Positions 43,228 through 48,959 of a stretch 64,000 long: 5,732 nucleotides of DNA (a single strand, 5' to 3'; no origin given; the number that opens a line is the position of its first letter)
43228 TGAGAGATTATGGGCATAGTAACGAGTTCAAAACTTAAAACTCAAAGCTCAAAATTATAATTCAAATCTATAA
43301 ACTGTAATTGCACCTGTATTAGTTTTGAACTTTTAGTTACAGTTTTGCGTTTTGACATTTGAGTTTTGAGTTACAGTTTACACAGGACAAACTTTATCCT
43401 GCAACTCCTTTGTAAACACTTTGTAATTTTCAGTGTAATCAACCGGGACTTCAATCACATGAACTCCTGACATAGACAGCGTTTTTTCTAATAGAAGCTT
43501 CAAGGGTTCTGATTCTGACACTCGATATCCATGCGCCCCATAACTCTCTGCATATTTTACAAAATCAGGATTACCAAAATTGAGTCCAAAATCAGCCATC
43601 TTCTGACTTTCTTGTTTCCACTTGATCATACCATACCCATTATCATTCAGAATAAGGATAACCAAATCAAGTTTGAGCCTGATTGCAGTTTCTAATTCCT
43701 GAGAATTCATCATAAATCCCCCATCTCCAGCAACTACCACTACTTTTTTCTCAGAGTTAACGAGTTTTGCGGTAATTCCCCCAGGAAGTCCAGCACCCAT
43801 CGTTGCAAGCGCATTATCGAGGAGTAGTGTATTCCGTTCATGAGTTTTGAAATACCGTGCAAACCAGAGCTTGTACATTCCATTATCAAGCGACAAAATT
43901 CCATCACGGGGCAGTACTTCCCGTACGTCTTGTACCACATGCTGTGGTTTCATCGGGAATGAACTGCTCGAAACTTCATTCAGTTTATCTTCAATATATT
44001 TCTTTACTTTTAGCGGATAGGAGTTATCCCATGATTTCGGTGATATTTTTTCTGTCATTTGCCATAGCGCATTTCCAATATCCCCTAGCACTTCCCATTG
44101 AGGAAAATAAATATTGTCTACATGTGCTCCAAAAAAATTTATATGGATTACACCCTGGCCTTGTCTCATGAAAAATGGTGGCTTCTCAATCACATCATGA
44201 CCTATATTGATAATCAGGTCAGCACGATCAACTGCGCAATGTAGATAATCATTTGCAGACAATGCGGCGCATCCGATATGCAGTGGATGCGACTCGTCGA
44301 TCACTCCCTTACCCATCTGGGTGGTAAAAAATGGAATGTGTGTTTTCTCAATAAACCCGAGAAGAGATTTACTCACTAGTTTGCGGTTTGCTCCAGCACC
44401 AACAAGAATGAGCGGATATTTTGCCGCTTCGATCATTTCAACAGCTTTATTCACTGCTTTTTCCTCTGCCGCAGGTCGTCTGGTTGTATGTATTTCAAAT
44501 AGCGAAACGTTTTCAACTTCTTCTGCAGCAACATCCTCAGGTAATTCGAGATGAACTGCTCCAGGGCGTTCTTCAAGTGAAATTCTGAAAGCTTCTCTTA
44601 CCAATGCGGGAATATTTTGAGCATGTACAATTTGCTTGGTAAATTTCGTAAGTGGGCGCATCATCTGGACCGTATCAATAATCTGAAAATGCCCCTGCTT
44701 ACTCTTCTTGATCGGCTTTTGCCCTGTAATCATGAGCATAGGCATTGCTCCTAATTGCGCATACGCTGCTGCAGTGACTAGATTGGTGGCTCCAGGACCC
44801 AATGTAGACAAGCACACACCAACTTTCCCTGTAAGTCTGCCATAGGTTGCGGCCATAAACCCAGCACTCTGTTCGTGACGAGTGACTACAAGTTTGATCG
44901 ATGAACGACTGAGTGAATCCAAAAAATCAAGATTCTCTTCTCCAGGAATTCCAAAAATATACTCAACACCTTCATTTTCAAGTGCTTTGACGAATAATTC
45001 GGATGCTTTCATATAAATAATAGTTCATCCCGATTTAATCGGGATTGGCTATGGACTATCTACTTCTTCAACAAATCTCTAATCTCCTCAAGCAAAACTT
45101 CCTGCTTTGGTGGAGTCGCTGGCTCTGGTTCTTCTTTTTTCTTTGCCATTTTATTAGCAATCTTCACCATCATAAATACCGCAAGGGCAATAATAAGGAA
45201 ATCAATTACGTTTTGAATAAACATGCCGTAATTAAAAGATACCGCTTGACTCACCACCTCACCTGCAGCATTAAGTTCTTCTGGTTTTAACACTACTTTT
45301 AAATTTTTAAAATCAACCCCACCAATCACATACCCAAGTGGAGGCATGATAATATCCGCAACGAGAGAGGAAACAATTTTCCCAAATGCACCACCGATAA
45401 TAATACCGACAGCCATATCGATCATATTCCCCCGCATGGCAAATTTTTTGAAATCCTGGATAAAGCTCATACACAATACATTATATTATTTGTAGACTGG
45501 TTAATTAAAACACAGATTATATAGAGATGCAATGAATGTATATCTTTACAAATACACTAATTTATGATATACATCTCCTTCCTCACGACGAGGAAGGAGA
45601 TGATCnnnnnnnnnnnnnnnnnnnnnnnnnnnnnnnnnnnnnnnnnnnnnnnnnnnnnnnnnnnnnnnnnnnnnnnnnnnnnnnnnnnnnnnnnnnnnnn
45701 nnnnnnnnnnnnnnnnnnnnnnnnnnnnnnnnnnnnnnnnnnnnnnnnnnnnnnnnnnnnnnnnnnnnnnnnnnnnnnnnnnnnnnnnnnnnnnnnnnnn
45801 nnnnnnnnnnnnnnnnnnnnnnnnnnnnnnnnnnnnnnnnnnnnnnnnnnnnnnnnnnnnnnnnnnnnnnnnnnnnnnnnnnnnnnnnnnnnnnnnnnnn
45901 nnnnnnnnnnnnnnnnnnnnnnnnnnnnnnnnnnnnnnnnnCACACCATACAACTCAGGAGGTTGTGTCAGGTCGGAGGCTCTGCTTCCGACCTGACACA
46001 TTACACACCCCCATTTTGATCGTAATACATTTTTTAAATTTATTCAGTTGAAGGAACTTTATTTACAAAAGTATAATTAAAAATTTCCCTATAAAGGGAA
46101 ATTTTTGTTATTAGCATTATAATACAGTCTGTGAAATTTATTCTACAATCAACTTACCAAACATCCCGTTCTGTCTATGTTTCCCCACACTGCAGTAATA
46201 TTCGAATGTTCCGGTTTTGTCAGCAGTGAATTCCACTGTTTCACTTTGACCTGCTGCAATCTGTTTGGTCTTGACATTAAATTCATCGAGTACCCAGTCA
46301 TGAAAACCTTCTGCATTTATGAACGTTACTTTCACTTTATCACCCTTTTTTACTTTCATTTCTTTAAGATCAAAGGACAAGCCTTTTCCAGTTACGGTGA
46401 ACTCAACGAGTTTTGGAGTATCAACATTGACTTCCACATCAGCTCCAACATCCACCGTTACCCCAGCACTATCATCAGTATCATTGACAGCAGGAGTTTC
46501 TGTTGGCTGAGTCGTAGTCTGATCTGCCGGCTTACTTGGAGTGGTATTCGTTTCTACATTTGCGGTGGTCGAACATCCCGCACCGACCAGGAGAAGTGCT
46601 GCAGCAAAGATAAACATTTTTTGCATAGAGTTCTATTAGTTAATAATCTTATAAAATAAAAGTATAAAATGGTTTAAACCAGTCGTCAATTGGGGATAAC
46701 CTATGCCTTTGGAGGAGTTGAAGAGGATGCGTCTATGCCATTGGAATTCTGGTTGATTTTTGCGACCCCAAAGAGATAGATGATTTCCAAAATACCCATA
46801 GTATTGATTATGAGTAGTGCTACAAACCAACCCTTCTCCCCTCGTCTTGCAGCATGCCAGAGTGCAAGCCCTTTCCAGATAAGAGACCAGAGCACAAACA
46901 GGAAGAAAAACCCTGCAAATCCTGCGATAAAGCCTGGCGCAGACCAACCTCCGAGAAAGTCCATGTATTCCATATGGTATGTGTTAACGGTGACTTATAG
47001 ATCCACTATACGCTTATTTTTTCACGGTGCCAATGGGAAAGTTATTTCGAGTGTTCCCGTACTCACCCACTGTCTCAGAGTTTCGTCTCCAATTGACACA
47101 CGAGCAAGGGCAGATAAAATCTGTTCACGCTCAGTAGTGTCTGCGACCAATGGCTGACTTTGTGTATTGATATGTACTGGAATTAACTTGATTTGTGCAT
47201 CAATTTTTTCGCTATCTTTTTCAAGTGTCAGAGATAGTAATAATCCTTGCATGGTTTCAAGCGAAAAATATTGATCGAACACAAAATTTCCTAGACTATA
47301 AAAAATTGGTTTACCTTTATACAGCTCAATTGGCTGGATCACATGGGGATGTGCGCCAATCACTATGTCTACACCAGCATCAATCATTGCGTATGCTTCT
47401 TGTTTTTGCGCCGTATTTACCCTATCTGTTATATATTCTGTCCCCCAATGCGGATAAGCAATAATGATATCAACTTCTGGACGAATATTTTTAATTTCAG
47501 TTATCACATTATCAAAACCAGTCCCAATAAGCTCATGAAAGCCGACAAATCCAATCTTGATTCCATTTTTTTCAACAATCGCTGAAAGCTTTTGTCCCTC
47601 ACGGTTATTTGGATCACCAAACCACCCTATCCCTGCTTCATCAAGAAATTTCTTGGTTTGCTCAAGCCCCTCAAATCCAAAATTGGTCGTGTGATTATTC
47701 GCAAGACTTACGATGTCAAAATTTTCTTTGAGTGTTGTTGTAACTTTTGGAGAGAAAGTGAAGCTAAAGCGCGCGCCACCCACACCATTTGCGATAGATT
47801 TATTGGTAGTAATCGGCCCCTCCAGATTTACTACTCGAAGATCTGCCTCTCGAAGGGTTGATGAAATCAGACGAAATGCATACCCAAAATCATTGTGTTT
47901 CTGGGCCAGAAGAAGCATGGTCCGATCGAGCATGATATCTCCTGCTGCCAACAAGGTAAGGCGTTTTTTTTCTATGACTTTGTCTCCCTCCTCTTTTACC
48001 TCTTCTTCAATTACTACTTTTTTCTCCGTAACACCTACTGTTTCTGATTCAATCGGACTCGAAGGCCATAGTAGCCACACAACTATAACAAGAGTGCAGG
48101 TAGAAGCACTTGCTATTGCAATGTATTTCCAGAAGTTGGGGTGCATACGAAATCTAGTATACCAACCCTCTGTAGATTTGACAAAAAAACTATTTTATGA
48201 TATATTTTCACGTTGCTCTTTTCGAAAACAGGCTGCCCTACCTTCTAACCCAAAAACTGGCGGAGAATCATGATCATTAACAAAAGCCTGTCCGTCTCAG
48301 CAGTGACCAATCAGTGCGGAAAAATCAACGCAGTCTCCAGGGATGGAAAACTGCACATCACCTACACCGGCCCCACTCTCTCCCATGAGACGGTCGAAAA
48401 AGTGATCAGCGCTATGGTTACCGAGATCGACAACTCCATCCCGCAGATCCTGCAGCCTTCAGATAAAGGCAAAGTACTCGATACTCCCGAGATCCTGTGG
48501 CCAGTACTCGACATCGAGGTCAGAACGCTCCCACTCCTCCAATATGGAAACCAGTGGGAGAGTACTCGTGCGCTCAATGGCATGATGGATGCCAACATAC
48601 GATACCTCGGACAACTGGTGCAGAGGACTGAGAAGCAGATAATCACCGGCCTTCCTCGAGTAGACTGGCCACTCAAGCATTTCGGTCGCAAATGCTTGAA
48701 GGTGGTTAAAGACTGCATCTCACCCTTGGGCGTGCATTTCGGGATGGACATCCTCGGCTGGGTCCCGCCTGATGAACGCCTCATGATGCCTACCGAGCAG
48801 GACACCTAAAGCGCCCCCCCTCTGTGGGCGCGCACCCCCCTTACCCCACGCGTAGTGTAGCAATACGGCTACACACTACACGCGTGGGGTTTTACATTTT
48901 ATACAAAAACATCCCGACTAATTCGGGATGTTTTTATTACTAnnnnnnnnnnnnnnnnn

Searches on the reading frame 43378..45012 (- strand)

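Call 51: search_protein_families(library=pfam, proteins=[window:43378-45012:-], max_evalue=0.01)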
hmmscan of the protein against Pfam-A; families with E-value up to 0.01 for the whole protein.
window:43378-45012:- (544 aa): 3 families
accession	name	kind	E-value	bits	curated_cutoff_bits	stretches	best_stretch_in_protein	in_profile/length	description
PF02775.26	TPP_enzyme_C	-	6.2e-41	140.1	21.9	1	376-522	1-151/151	Thiamine pyrophosphate enzyme, C-terminal TPP binding domain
PF02776.23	TPP_enzyme_N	-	4.9e-40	136.4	26.8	1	1-117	1-119/119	Thiamine pyrophosphate enzyme, N-terminal TPP binding domain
PF00205.28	TPP_enzyme_M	-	6.9e-32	110.5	30.4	1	187-318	1-136/137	Thiamine pyrophosphate enzyme, central domain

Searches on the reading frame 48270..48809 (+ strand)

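Call 51: search_protein_families(library=pfam, proteins=[window:48270-48809:+], max_evalue=0.01)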
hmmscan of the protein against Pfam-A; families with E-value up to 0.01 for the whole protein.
window:48270-48809:+ (179 aa): 1 family
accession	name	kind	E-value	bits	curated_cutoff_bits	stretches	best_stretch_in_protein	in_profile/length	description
PF03118.21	RNA_pol_A_CTD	-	4.6e-06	26.7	23.8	1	98-150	21-65/67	Bacterial RNA polymerase, alpha chain C terminal domain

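Call 52: search_protein_families(library=phrogs, proteins=[window:48270-48809:+], max_evalue=1)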
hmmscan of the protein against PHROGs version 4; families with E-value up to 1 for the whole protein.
window:48270-48809:+ (179 aa): 1 family
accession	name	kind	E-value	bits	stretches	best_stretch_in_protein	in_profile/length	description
phrog_38872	-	unknown function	0.22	11.5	1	6-69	293-358/422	-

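Call 55: search_protein_families(library=padloc, proteins=[window:48270-48809:+], max_evalue=1)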
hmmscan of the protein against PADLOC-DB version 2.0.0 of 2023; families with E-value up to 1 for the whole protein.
window:48270-48809:+ (179 aa): 0 families
